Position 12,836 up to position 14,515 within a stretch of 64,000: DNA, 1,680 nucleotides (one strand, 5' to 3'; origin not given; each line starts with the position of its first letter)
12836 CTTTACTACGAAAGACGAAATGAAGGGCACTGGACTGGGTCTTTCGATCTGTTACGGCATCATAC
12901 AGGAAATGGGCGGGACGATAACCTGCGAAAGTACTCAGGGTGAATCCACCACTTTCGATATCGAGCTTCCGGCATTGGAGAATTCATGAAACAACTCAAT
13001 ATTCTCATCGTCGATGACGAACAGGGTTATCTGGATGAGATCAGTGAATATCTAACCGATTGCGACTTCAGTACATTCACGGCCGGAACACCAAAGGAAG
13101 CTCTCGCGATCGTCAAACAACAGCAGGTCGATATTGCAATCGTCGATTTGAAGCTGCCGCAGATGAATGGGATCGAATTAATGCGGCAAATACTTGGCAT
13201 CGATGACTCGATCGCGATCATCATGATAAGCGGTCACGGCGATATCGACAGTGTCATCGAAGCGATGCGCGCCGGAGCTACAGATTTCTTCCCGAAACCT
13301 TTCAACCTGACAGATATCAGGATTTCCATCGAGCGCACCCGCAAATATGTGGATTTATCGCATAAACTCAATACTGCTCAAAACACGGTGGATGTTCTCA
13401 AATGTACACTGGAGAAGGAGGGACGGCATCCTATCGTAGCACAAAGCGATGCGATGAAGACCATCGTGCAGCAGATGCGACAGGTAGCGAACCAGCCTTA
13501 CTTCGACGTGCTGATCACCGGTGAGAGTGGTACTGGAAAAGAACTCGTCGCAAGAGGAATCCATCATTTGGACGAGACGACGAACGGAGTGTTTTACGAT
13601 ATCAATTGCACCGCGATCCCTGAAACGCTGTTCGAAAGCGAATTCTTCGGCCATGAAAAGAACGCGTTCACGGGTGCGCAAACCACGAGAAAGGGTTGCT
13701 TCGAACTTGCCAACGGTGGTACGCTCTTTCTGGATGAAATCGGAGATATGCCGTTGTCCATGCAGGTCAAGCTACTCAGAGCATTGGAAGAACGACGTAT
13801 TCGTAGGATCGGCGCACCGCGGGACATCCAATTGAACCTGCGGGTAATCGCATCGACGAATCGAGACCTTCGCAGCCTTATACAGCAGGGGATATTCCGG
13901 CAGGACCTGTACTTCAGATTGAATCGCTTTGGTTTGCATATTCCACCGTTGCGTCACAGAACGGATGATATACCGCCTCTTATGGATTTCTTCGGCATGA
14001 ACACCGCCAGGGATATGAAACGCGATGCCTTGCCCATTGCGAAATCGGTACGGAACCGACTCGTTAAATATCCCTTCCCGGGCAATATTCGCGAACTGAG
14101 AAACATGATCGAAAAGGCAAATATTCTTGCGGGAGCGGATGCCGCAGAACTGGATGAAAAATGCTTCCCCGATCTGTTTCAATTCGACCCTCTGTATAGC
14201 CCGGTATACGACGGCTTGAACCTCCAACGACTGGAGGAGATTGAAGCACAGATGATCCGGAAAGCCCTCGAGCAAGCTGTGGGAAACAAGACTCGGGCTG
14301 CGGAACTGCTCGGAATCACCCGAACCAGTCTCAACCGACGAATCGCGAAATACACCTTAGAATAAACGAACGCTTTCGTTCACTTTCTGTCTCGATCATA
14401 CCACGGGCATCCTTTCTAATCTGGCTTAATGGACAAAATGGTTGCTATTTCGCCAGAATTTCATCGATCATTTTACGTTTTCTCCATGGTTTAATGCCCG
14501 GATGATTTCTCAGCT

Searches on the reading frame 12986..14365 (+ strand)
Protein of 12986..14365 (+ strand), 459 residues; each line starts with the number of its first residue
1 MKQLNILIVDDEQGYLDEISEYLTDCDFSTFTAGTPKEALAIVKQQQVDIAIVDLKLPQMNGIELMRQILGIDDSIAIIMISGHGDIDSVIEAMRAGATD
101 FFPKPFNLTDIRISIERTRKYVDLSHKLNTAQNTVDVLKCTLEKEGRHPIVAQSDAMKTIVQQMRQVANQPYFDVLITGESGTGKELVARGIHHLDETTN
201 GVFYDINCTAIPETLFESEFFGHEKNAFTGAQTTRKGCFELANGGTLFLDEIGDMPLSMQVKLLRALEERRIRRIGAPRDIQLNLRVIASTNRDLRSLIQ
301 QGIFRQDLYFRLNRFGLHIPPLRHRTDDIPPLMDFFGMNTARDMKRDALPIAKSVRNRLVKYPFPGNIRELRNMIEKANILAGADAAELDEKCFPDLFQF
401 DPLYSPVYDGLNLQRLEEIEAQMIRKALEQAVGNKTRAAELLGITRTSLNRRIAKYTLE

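Call 11: search_protein_families(library=pfam, proteins=[window:12986-14365:+], max_evalue=0.01)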
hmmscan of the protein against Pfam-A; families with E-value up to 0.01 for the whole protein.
window:12986-14365:+ (459 aa): 8 families
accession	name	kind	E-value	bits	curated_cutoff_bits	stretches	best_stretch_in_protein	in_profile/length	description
PF00158.32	Sigma54_activat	-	1.2e-65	220.8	20.2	1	150-317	1-167/168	Sigma-54 interaction domain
PF00072.30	Response_reg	-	5.6e-27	94.5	30.2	1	6-114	1-109/111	Response regulator receiver domain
PF14532.12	Sigma54_activ_2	-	3.3e-21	76.4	25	1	151-322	1-138/138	Sigma-54 interaction domain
PF25601.1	AAA_lid_14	-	7.9e-16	58.1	27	1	323-388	1-66/87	AAA+ ATPase lid domain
PF02954.25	HTH_8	-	1.2e-14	54.2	22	1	416-456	2-42/42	Bacterial regulatory protein, Fis family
PF07728.20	AAA_5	-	4.3e-08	33.7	22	1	174-293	1-123/139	AAA domain (dynein-related subfamily)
PF01078.27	Mg_chelatase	-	0.0001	22.2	20.3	1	166-274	16-137/207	Magnesium chelatase, subunit ChlI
PF00004.35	AAA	-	0.0087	16.9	21.2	0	175-300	1-116/131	ATPase family associated with various cellular activities (AAA)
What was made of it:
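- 12986..14365 (+): NtrC-type response regulator / sigma-54 activator (REC, AAA+, Fis-type HTH); proposed to bind the palindrome. Pfam Response_reg 5.6e-27, Sigma54_activat 1.2e-65, HTH_8 1.2e-14 (call 11).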

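Call 12: find_encoding_contigs(protein=window:12986-14365:+, flank=6000, max_places=10)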
Protein window:12986-14365:+ (459 aa): no gene with exactly this product is on record in the collection.

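Call 13: find_homologous_proteins(query=window:12986-14365:+, max_evalue=1e-50)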
Query window:12986-14365:+ (459 aa): 7985 proteins with E <= 1e-50 among 8000 candidates; the best 120 are listed.
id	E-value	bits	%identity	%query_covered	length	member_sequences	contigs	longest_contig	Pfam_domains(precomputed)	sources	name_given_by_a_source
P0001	0.0e+0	1026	100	100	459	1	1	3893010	PF00158.33,PF25601.2,PF02954.26,PF14532.13,PF07728.21,PF00072.31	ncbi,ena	-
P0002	3.5e-258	875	86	100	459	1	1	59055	PF00158.33,PF25601.2,PF02954.26,PF14532.13,PF07728.21,PF00072.31,PF01078.28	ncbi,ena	-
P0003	1.5e-250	850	84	100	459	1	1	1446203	PF00158.33,PF25601.2,PF02954.26,PF14532.13,PF07728.21,PF00072.31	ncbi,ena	-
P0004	4.3e-231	786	77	100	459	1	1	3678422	PF00158.33,PF25601.2,PF02954.26,PF14532.13,PF07728.21,PF00072.31,PF01078.28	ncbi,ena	-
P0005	2.6e-170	585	57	100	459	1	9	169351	PF00158.33,PF25601.2,PF02954.26,PF14532.13,PF07728.21,PF00072.31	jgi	jgi:DNA-binding NtrC family response regulator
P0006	8.4e-168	577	57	100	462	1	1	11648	PF00158.33,PF25601.2,PF02954.26,PF14532.13,PF07728.21,PF00072.31,PF01078.28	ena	-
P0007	2.5e-167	575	57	100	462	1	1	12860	PF00158.33,PF25601.2,PF02954.26,PF14532.13,PF07728.21,PF00072.31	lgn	-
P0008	3.3e-166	572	57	100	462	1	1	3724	PF00158.33,PF25601.2,PF02954.26,PF14532.13,PF07728.21,PF00072.31,PF01078.28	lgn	-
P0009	4.1e-165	568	57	100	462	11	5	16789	PF00158.33,PF25601.2,PF02954.26,PF14532.13,PF07728.21,PF00072.31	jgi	-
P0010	7.4e-165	567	56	100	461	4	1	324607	PF00158.33,PF25601.2,PF02954.26,PF14532.13,PF07728.21,PF00072.31,PF01078.28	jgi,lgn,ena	jgi:DNA-binding NtrC family response regulator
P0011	1.0e-164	567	56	100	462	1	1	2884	PF00158.33,PF25601.2,PF02954.26,PF14532.13,PF07728.21,PF00072.31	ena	-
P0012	1.0e-164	567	57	100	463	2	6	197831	PF00158.33,PF25601.2,PF02954.26,PF14532.13,PF07728.21,PF00072.31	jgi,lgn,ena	-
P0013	1.6e-164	566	58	100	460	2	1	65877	PF00158.33,PF25601.2,PF02954.26,PF14532.13,PF07728.21,PF00072.31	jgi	jgi:DNA-binding NtrC family response regulator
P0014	9.7e-164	564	56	100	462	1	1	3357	PF00158.33,PF25601.2,PF02954.26,PF14532.13,PF07728.21,PF00072.31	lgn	-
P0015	2.3e-163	562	56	100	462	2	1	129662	PF00158.33,PF25601.2,PF02954.26,PF14532.13,PF07728.21,PF00072.31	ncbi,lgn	-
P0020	2.8e-161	555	55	100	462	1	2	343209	PF00158.33,PF25601.2,PF02954.26,PF00004.36,PF14532.13,PF07728.21,PF00072.31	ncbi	-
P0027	6.2e-156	538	55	100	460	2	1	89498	PF00158.33,PF25601.2,PF02954.26,PF14532.13,PF07728.21,PF00072.31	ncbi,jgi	jgi:DNA-binding NtrC family response regulator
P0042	2.6e-150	519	53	100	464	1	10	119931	PF00158.33,PF25601.2,PF02954.26,PF14532.13,PF07728.21,PF00072.31,PF01078.28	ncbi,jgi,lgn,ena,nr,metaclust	ncbi:MAG: sigma-54 dependent transcriptional regulator [Candidatus Celaenobacter antarcticus]|nr:sig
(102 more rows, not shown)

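Call 14: find_encoding_contigs(protein=P0001, flank=10000, max_places=4)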
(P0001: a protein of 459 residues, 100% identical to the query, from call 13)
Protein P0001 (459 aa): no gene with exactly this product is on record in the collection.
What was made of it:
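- Tried and rejected: Exact look-up of the window's own regulator (calls 12, 14).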

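Call 15: find_encoding_contigs(protein=P0002, flank=10000, max_places=4)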
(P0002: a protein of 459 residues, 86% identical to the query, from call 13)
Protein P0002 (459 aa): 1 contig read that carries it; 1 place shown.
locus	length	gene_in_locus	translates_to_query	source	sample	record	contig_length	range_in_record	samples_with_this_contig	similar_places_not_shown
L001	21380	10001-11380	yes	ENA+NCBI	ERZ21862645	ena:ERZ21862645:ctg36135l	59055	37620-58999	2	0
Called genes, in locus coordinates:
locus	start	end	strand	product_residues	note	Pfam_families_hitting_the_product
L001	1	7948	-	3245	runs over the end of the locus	PF02210:Laminin_G_2 (faint), PF13385:Laminin_G_3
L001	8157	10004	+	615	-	PF10602:RPN7 (faint), PF13374:TPR_10 (faint), PF07719:TPR_2 (faint), PF13424:TPR_12, PF00515:TPR_1 (weak), PF13424:TPR_12, PF17874:TPR_MalT, PF02518:HATPase_c, +1 more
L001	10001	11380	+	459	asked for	PF00072:Response_reg, PF00158:Sigma54_activat, PF01078:Mg_chelatase (faint), PF14532:Sigma54_activ_2, PF07728:AAA_5, PF25601:AAA_lid_14, PF02954:HTH_8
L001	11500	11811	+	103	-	-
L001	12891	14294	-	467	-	PF00361:Proton_antipo_M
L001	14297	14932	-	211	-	-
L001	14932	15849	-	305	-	PF00146:NADHdh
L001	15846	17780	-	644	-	PF00361:Proton_antipo_M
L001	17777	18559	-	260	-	PF01058:Oxidored_q6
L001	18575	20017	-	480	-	PF00346:Complex1_49kDa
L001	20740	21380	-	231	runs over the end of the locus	?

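Call 16: find_encoding_contigs(protein=P0003, flank=10000, max_places=4)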
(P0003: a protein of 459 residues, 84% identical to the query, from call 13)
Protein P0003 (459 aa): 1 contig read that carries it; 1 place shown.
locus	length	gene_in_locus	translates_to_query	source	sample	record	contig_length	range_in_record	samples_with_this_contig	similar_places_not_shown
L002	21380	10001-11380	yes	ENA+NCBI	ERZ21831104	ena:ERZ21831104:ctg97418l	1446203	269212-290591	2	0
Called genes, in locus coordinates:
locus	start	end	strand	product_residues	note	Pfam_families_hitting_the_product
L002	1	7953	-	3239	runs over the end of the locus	PF02210:Laminin_G_2 (faint), PF13385:Laminin_G_3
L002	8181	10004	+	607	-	PF07719:TPR_2 (faint), PF13176:TPR_7 (faint), PF13424:TPR_12, PF00515:TPR_1 (weak), PF13424:TPR_12, PF17874:TPR_MalT, PF00512:HisKA (weak), PF02518:HATPase_c, +1 more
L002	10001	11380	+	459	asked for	PF00072:Response_reg, PF00158:Sigma54_activat, PF14532:Sigma54_activ_2, PF07728:AAA_5 (weak), PF25601:AAA_lid_14, PF02954:HTH_8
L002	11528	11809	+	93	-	-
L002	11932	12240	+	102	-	PF00717:Peptidase_S24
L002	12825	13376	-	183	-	-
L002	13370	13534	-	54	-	-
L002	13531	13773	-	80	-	-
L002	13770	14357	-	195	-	-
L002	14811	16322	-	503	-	PF02310:B12-binding, PF04055:Radical_SAM, PF13282:DUF4070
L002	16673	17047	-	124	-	-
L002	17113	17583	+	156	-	-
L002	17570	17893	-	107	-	-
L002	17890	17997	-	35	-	-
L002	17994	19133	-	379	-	-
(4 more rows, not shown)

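Call 17: find_encoding_contigs(protein=P0004, flank=10000, max_places=4)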
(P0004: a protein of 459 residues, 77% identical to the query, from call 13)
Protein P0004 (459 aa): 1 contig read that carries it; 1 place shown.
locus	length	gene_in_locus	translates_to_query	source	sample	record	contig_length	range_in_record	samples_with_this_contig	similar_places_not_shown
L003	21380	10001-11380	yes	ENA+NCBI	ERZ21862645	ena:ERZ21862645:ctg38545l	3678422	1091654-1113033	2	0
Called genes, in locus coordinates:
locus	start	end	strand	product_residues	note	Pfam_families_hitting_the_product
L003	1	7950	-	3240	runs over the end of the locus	PF02210:Laminin_G_2 (faint), PF13385:Laminin_G_3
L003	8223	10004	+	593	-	PF13181:TPR_8 (faint), PF13374:TPR_10 (faint), PF07719:TPR_2 (faint), PF13424:TPR_12, PF00515:TPR_1 (weak), PF13424:TPR_12, PF17874:TPR_MalT, PF02518:HATPase_c, +1 more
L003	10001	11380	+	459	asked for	PF00072:Response_reg, PF00158:Sigma54_activat, PF01078:Mg_chelatase (faint), PF14532:Sigma54_activ_2, PF07728:AAA_5 (weak), PF25601:AAA_lid_14, PF02954:HTH_8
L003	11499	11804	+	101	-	-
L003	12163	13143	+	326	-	-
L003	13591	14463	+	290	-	PF01430:HSP33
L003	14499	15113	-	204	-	PF04367:DUF502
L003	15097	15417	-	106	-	-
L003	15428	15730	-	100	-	-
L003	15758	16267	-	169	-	-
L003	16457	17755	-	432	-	PF13620:CarboxypepD_reg, PF13715:CarbopepD_reg_2 (faint), PF13205:Big_5 (faint)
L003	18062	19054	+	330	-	PF01408:GFO_IDH_MocA, PF02894:GFO_IDH_MocA_C (weak), PF22725:GFO_IDH_MocA_C3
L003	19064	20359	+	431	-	PF01336:tRNA_anti-codon, PF00152:tRNA-synt_2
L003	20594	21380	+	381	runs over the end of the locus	PF22020:RlmL_1st, PF02926:THUMP, PF01170:UPF0020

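Call 35: find_related_loci(query=window:12986-14365:+, collection=genome_contigs, flank=5000)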
Query window:12986-14365:+ (459 aa) in genome_contigs; peptide patterns used: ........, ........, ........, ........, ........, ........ (x = any residue, [..] = any of these).
600 stretches matched a pattern (row limit reached: there are more); 600 encode a relative of the query (tblastn E <= 1e-3); the best 80 are kept; 80 distinct loci.
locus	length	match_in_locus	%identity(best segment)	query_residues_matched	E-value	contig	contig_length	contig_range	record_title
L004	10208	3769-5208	38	1-458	4e-105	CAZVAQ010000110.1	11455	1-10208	MAG TPA_asm: uncultured Candidatus Sumerlaeota bacterium isolate SRP268622_co1_110 genome assembly, contig: NODE_13310_l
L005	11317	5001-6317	41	3-459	2e-101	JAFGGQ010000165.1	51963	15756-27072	MAG: bacterium isolate Zod_Metabat.1399 k87_13263162, whole genome shotgun sequence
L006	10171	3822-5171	40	3-458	3e-100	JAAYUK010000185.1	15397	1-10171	MAG: Nitrospiraceae bacterium isolate AS27yjCOA_151 80074_AS27, whole genome shotgun sequence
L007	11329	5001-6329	38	6-456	2e-97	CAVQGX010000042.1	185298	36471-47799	MAG: uncultured delta proteobacterium isolate MFD09779.bin.3.209 genome assembly, contig: contig_62628, whole genome sho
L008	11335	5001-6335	39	1-458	4e-97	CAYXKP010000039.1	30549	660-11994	MAG TPA_asm: uncultured Nitrospira sp. isolate binchicken_co311_157 genome assembly, contig: NODE_2541_length_30549_cov_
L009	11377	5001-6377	39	1-459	2e-96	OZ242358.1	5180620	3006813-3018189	MAG: Candidatus Latescibacterota bacterium isolate bac68e43-bb0c-4055-920f-ab3f04e5d652 genome assembly, chromosome: 1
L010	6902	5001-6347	39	6-459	3e-96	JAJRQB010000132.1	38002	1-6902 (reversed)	MAG: Deltaproteobacteria bacterium isolate Dive100_bin10.31 k141_687463, whole genome shotgun sequence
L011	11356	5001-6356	35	5-458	2e-96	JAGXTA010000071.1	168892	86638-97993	MAG: Deltaproteobacteria bacterium isolate CROMO_BS_46_3 c_000000320257, whole genome shotgun sequence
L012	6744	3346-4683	40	4-459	3e-96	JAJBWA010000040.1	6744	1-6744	MAG: bacterium isolate Bin_B1_9 k141_51863, whole genome shotgun sequence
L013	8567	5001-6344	39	5-455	3e-96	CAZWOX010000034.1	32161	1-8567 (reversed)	MAG TPA_asm: uncultured Nitrospira sp. isolate SRP090828_co1_90 genome assembly, contig: NODE_201_length_32161_cov_20.66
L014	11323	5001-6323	38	5-459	1e-94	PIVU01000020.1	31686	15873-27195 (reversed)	MAG: Nitrospirae bacterium isolate Glo_13 GloG15_CONTIG1493, whole genome shotgun sequence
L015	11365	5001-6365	45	1-459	4e-128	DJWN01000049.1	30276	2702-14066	MAG TPA_asm: Bacteroidales bacterium UBA6229 UBA6229_contig_50205, whole genome shotgun sequence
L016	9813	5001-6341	37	5-458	1e-93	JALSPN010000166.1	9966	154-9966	MAG: Thermodesulfobacteriales bacterium isolate 356-284_metabat2_scaf2bin.062 356-284_scaffold_4084_c1, whole genome sho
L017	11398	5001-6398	38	2-458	4e-93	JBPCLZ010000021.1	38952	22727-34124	MAG: Pyrinomonadaceae bacterium isolate TH_ant_mag_91 S1Ck127_9525107_flag_0_multi_104.9732_len_38952, whole genome shot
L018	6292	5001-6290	36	3-438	3e-93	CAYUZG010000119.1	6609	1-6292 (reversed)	MAG TPA_asm: uncultured Verrucomicrobiota bacterium isolate binchicken_co34_440 genome assembly, contig: NODE_20964_leng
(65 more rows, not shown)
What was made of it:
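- Tried and rejected: find_related_loci with the activator against genome_contigs (call 35).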

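Call 36: find_encoding_contigs(protein=P0005, flank=5000, max_places=2)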
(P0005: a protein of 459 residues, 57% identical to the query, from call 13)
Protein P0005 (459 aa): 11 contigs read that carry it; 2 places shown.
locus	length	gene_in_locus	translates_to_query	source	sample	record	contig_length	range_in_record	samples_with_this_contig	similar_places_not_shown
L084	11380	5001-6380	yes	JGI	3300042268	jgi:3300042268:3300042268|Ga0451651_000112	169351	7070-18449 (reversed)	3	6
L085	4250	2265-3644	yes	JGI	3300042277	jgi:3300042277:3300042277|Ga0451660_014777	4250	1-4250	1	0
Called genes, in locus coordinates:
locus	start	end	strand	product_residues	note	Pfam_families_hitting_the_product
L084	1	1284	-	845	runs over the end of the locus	PF00072:Response_reg, PF00989:PAS, PF08448:PAS_4, PF13188:PAS_8, PF13426:PAS_9, PF01590:GAF (weak), PF07228:SpoIIE, PF13581:HATPase_c_2, +1 more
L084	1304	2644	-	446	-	PF00072:Response_reg, PF00989:PAS, PF13188:PAS_8, PF24820:Diguanyl_cycl_sensor (weak), PF13426:PAS_9, PF00989:PAS, PF08448:PAS_4, PF13426:PAS_9, +1 more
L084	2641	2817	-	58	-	-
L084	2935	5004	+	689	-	PF07719:TPR_2 (faint), PF13181:TPR_8 (faint), PF13428:TPR_14 (faint), PF00515:TPR_1 (faint), PF13424:TPR_12, PF17874:TPR_MalT, PF13424:TPR_12, PF02518:HATPase_c, +3 more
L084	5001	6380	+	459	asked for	PF00072:Response_reg, PF00158:Sigma54_activat, PF14532:Sigma54_activ_2, PF07728:AAA_5 (weak), PF25601:AAA_lid_14, PF02954:HTH_8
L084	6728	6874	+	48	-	-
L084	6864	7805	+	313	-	-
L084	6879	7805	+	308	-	-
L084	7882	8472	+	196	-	-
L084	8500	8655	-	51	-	-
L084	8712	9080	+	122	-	-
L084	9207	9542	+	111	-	-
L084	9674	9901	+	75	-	-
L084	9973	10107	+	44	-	-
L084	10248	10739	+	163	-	-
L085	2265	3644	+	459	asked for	PF00072:Response_reg, PF00158:Sigma54_activat, PF14532:Sigma54_activ_2, PF07728:AAA_5 (weak), PF25601:AAA_lid_14, PF02954:HTH_8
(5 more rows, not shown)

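Call 37: find_encoding_contigs(protein=P0010, flank=5000, max_places=2)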
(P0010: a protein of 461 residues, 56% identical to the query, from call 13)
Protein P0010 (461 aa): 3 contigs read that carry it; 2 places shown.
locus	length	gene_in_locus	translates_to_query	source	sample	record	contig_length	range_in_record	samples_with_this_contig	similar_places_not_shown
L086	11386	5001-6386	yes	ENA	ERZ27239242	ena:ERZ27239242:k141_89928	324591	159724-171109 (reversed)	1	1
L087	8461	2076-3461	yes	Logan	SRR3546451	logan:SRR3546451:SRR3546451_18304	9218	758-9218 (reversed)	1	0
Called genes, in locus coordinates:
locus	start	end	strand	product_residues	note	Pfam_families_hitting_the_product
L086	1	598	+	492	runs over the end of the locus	PF01799:Fer2_2, PF00941:FAD_binding_5, PF03450:CO_deh_flav_C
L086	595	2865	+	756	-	PF01315:Ald_Xan_dh_C, PF02738:MoCoBD_1, PF20256:MoCoBD_2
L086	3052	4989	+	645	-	PF17874:TPR_MalT, PF13424:TPR_12 (weak), PF14938:SNAP (weak), PF07719:TPR_2 (weak), PF13424:TPR_12, PF13432:TPR_16 (weak), PF17874:TPR_MalT, PF02518:HATPase_c, +5 more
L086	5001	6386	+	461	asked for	PF00072:Response_reg, PF00158:Sigma54_activat, PF01078:Mg_chelatase (faint), PF14532:Sigma54_activ_2, PF07728:AAA_5, PF25601:AAA_lid_14, PF02954:HTH_8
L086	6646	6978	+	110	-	-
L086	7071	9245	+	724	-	-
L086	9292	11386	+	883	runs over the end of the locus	PF13385:Laminin_G_3, PF06739:SBBP (faint), PF17164:DUF5122 (faint), PF15780:ASH (weak)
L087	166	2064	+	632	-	PF17874:TPR_MalT, PF13424:TPR_12 (weak), PF17874:TPR_MalT (weak), PF07719:TPR_2 (weak), PF13424:TPR_12, PF13432:TPR_16 (weak), PF14938:SNAP (weak), PF02518:HATPase_c, +5 more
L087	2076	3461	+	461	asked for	PF00072:Response_reg, PF00158:Sigma54_activat, PF01078:Mg_chelatase (faint), PF14532:Sigma54_activ_2, PF07728:AAA_5, PF25601:AAA_lid_14, PF02954:HTH_8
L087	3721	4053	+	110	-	-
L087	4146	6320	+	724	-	-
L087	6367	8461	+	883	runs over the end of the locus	PF13385:Laminin_G_3, PF06739:SBBP (faint), PF17164:DUF5122 (faint), PF15780:ASH (weak)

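Call 38: find_encoding_contigs(protein=P0013, flank=5000, max_places=2)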
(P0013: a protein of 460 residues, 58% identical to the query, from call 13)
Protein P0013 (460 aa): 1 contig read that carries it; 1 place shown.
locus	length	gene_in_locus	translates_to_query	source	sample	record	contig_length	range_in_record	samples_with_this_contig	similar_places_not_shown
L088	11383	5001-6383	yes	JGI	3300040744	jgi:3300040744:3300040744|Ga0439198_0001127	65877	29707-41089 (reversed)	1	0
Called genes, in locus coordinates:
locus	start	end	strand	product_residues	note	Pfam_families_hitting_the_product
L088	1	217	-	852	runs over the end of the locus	PF05547:Peptidase_M6 (weak), PF17957:Big_7, PF13860:FlgD_ig, PF18962:Por_Secre_tail (weak)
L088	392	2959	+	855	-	PF02861:Clp_N, PF23569:NBD_SMAX1, PF00004:AAA, PF17871:AAA_lid_9, PF00004:AAA, PF07724:AAA_2, PF07728:AAA_5, PF10431:ClpB_D2-small, +6 more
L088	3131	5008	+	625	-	PF00515:TPR_1 (faint), PF07719:TPR_2 (faint), PF13374:TPR_10 (faint), PF17874:TPR_MalT, PF13176:TPR_7 (faint), PF13424:TPR_12, PF00512:HisKA (weak), PF02518:HATPase_c, +1 more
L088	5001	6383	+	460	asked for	PF00072:Response_reg, PF00158:Sigma54_activat, PF14532:Sigma54_activ_2, PF07728:AAA_5 (weak), PF25601:AAA_lid_14, PF02954:HTH_8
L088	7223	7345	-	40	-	-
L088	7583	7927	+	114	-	-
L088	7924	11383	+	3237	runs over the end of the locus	PF02210:Laminin_G_2 (faint), PF07953:Toxin_R_bind_N (faint), PF13385:Laminin_G_3, PF13620:CarboxypepD_reg (faint)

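Call 48: search_protein_families(library=ncbifam, proteins=[window:12986-14365:+], max_evalue=0.01)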
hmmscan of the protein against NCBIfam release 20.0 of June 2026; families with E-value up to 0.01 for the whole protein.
window:12986-14365:+ (459 aa): 125 families (the best 25 are shown)
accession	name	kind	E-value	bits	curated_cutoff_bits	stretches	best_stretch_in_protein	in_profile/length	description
NF008469.0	PRK11361.1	equivalog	7.6e-113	377.6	714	1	5-458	6-456/461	acetoacetate metabolism transcriptional regulator AtoC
TIGR02915.1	PEP_resp_reg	equivalog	2e-107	359.8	502.6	1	6-458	1-444/445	PEP-CTERM-box response regulator transcription factor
TIGR01818.1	ntrC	equivalog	6.3e-105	351.6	558.6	2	6-389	1-374/463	nitrogen regulation protein NR(I)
NF041552.1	TF_PrdR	equivalog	2.7e-100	336.4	795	1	122-456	238-576/577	sigma-54 dependent transcriptional regulator PrdR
NF007689.0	PRK10365.1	equivalog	5.3e-93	312.2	760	1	3-453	5-439/441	sigma-54-dependent response regulator transcription factor ZraR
NF011695.0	PRK15115.1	equivalog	7.9e-92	308.3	763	1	3-458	6-438/445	two-component system response regulator GlrR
NF051870.1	NAssimRespRegNtrX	equivalog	4.7e-91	305.9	600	1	4-454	2-448/452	nitrogen assimilation response regulator NtrX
NF049963.1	RespRegFlgRCampy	domain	2.3e-89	300.2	750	1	5-458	2-429/429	fla regulon two-component system response regulator FlgR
NF003451.0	PRK05022.1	equivalog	3.8e-87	293.1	476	1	120-454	164-506/512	nitric oxide reductase transcriptional regulator NorR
NF041946.1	LuxO_transreg_Vib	equivalog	3.8e-87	293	800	1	20-387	13-371/463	quorum-sensing sigma-54 dependent transcriptional regulator LuxO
TIGR01817.1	nifA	equivalog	6.8e-87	292.4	528.85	1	128-385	177-431/534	nif-specific transcriptional activator NifA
NF008176.1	PRK10923.1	equivalog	1.9e-86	290.5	620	1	1-384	1-373/469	nitrogen regulation protein NR(I)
NF050807.1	TransRegFlbDCaul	equivalog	1.1e-85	288.2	750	1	137-457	109-439/454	sigma-54-dependent transcriptional regulator FlbD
NF038308.1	RNA_repair_RtcR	equivalog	5e-85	286.3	650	1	144-457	176-517/530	RNA repair transcriptional activator RtcR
TIGR02329.1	propionate_PrpR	equivalog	1.2e-78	265.1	499.2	1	148-454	212-525/526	propionate catabolism operon regulatory protein PrpR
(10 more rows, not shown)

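Call 64: list_cluster_members(proteins=[P0001, P0002, P0003, P0004, P0010, P0013, P0121])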
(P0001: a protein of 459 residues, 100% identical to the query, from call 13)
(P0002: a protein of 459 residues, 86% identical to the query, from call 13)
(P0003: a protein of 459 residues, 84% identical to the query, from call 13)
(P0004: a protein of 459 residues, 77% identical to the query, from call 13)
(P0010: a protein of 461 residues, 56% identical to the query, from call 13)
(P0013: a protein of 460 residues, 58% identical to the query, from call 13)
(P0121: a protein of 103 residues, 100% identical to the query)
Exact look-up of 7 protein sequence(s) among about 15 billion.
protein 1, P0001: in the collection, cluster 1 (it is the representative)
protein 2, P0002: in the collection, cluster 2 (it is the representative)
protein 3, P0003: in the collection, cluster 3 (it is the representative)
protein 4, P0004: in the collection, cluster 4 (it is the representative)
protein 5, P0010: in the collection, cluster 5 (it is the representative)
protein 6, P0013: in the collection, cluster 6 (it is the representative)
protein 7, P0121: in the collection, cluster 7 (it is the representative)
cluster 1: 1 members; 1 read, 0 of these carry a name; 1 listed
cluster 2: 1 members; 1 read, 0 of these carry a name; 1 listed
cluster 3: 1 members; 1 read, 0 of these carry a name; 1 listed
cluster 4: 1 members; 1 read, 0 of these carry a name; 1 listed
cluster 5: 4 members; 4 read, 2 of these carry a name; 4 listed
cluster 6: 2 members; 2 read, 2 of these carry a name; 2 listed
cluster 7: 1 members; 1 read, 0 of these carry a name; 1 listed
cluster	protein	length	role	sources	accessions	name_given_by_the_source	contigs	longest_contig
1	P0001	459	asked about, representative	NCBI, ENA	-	-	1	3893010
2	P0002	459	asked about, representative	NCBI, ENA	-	-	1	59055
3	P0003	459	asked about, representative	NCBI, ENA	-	-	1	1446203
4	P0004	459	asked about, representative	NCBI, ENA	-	-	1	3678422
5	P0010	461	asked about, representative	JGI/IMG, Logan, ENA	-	DNA-binding NtrC family response regulator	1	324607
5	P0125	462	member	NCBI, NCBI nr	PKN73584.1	MAG: hypothetical protein CVU50_02385 [Candidatus Cloacimonetes bacterium ...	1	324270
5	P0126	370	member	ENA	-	-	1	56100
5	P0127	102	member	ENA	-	-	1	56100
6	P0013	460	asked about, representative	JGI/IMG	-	DNA-binding NtrC family response regulator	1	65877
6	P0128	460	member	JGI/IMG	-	DNA-binding NtrC family response regulator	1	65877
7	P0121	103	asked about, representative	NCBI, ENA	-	-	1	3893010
